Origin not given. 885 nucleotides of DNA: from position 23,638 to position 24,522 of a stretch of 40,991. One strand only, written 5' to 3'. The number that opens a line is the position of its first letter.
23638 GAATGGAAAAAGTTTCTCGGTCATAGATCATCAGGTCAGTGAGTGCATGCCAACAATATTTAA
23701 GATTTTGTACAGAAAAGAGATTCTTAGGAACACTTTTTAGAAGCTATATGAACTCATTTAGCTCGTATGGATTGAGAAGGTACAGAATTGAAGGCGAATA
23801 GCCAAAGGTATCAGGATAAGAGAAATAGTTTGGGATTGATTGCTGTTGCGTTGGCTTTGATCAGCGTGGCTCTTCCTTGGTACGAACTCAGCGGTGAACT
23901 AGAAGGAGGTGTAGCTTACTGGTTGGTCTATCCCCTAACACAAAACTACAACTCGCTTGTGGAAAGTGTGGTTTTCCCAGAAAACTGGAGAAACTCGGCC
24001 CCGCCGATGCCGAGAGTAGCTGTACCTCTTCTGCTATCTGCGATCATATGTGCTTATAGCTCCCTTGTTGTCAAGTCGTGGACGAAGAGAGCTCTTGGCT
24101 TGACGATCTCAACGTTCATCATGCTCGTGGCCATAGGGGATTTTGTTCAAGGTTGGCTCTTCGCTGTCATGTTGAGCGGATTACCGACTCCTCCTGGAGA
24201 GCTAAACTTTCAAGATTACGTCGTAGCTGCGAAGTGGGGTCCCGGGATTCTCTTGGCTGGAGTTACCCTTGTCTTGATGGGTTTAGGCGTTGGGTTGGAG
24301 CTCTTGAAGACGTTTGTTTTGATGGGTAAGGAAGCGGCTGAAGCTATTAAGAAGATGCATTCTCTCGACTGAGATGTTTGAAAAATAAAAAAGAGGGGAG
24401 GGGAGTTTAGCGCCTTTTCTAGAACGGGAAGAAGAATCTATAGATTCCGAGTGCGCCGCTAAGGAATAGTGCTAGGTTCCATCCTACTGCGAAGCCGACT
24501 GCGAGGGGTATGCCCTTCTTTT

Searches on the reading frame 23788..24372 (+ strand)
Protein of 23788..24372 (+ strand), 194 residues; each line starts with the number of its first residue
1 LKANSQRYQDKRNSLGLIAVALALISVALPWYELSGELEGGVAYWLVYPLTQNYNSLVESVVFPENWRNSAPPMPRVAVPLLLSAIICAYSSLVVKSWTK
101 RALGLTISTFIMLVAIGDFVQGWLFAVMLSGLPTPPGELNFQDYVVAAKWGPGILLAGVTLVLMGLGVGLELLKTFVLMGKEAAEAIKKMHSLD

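Call 6: search_protein_families(library=pfam, proteins=[window:23788-24372:+], max_evalue=0.01)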
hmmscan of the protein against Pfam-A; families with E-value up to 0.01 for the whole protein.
window:23788-24372:+ (194 aa): 0 families

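Call 47: search_protein_families(library=pfam, proteins=[window:23788-24372:+], max_evalue=10)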
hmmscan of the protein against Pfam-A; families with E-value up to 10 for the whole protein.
window:23788-24372:+ (194 aa): 1 family
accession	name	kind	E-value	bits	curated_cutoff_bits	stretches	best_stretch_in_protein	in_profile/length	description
PF25114.1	AtTam38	-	0.045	13.4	27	1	73-147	113-188/270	AtTam38 family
